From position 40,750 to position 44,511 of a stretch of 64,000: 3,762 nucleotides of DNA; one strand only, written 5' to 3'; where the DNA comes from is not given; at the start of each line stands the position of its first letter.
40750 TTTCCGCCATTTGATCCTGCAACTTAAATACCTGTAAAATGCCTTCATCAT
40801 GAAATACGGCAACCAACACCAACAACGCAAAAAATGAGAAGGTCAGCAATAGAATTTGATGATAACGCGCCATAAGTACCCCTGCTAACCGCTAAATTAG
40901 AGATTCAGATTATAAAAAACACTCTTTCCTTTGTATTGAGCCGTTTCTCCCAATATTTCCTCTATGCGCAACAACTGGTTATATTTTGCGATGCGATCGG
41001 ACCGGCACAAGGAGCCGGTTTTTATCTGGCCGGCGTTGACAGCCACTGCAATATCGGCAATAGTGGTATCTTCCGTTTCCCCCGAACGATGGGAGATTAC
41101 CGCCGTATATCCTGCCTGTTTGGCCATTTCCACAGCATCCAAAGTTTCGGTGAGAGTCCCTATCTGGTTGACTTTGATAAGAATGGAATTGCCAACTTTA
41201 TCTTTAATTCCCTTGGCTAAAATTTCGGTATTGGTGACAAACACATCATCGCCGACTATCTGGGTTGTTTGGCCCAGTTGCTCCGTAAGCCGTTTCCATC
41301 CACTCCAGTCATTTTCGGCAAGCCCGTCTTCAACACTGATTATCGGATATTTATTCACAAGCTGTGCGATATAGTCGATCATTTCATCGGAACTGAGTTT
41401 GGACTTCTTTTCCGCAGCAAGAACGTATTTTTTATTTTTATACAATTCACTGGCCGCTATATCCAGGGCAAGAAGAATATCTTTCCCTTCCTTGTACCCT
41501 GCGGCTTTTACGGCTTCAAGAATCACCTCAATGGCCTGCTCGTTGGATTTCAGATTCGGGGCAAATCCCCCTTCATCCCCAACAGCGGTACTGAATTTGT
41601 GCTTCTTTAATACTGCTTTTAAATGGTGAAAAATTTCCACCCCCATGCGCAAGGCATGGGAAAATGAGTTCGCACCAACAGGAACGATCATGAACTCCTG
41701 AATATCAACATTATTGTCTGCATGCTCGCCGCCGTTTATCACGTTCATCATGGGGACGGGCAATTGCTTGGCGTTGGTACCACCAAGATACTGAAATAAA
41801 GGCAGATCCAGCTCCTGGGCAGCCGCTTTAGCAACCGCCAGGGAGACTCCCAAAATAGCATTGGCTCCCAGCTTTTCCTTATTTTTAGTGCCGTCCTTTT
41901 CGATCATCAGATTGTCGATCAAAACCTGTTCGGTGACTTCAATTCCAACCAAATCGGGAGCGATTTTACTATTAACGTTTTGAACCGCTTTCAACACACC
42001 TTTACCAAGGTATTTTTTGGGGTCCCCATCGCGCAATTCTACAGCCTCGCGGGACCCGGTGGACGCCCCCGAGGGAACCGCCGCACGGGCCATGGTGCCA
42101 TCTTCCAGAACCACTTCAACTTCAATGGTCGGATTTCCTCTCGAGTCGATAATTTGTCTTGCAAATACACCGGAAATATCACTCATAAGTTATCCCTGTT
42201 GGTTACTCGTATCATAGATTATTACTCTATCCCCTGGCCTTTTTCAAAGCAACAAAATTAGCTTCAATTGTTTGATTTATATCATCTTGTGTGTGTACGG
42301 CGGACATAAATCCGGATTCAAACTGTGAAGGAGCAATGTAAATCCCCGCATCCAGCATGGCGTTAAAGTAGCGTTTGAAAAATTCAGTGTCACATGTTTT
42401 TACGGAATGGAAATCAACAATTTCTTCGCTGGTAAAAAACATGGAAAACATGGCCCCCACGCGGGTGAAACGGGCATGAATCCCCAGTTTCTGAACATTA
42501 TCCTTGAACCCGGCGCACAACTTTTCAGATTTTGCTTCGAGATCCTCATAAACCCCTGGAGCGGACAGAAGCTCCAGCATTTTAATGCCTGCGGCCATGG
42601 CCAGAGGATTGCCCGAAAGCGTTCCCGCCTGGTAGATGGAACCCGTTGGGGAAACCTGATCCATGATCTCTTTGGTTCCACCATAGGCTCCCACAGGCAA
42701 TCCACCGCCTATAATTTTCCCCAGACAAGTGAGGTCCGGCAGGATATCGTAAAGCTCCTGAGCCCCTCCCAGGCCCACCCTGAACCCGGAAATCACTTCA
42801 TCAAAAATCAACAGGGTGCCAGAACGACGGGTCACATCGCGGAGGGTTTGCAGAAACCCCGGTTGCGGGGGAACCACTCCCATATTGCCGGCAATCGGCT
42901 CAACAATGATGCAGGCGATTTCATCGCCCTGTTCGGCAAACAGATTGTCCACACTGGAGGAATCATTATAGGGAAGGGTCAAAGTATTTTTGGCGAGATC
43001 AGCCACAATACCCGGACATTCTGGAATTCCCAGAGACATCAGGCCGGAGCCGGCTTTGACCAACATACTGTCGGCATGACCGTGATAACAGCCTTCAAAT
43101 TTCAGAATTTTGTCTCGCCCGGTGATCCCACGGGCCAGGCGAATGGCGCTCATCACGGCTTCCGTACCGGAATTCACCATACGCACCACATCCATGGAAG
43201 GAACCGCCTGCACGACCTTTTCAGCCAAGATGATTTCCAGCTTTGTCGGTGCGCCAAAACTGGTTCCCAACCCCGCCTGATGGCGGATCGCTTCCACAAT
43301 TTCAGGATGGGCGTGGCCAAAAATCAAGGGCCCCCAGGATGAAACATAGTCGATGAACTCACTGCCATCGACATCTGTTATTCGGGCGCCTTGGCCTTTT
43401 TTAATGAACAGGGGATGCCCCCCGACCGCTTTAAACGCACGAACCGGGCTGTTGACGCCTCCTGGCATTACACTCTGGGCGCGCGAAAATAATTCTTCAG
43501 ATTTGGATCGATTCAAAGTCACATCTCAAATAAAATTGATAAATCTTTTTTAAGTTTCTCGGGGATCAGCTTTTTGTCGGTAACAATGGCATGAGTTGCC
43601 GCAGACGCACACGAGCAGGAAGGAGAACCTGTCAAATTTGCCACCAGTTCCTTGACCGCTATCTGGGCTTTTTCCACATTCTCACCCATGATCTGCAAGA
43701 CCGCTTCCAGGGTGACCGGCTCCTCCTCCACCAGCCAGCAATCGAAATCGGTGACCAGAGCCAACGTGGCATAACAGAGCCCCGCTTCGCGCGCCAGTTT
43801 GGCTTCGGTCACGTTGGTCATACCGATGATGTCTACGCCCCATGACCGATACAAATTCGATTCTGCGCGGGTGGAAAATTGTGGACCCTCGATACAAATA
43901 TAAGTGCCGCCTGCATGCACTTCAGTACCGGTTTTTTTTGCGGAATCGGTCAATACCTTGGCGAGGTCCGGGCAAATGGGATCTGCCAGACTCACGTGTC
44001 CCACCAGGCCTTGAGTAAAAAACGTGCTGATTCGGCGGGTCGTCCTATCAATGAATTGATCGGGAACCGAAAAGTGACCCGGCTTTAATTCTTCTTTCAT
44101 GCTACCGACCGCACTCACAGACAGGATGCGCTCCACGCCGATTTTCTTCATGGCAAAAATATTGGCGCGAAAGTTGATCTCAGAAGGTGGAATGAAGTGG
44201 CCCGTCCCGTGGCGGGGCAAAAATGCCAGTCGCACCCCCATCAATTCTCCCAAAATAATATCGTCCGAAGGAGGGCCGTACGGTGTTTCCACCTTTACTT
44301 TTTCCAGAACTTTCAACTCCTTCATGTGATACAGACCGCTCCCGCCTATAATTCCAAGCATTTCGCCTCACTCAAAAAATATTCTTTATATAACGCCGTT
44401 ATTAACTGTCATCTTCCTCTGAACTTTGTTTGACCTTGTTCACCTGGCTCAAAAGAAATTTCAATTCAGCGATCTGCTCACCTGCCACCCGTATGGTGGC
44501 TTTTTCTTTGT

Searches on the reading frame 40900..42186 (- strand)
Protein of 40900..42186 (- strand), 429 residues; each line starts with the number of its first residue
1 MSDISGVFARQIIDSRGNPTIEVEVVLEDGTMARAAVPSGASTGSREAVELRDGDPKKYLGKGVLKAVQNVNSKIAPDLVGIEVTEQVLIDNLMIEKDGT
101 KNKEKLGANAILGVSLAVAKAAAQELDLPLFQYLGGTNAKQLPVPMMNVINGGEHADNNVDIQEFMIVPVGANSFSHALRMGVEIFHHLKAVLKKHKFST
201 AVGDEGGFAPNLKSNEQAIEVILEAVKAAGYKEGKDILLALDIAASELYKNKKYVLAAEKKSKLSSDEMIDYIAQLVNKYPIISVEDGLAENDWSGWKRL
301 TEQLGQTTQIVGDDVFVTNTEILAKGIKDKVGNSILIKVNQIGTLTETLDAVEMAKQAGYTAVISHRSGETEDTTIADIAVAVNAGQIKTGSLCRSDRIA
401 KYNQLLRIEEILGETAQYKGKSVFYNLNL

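Call 26: search_protein_families(library=pfam, proteins=[window:40900-42186:-], max_evalue=0.00001)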
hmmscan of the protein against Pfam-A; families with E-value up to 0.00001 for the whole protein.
window:40900-42186:- (429 aa): 2 families
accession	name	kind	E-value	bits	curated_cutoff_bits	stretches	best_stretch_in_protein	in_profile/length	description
PF00113.28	Enolase_C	-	6.6e-135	449.6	21.5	1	141-425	3-294/296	Enolase, C-terminal TIM barrel domain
PF03952.21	Enolase_N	-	1.6e-60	203.4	35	1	4-134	1-131/131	Enolase, N-terminal domain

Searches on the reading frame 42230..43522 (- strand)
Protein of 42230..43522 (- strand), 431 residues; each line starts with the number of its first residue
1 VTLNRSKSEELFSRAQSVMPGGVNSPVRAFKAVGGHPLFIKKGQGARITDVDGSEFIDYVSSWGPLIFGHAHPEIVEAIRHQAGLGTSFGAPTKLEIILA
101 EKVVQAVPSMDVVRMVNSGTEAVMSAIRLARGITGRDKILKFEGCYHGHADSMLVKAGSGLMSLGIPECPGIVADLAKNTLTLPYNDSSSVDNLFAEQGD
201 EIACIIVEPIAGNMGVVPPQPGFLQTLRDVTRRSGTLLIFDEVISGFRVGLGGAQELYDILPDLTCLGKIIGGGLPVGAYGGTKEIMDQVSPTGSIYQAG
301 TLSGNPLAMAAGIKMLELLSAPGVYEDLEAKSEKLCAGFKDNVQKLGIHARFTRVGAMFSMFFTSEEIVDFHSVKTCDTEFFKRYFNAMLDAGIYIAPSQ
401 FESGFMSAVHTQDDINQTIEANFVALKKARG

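Call 26: search_protein_families(library=pfam, proteins=[window:42230-43522:-], max_evalue=0.00001)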
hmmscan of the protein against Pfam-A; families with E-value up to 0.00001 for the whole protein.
window:42230-43522:- (431 aa): 1 family
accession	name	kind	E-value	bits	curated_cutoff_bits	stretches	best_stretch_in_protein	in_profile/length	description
PF00202.27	Aminotran_3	-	1.4e-78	264.8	30.5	1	35-399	6-374/403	Aminotransferase class-III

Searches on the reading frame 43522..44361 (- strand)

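Call 26: search_protein_families(library=pfam, proteins=[window:43522-44361:-], max_evalue=0.00001)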
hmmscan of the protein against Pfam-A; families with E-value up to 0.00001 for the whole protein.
window:43522-44361:- (280 aa): 1 family
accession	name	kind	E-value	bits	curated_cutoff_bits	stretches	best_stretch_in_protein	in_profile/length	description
PF01048.26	PNP_UDP_1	-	1.6e-45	155.8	25.1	1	2-240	2-232/233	Phosphorylase superfamily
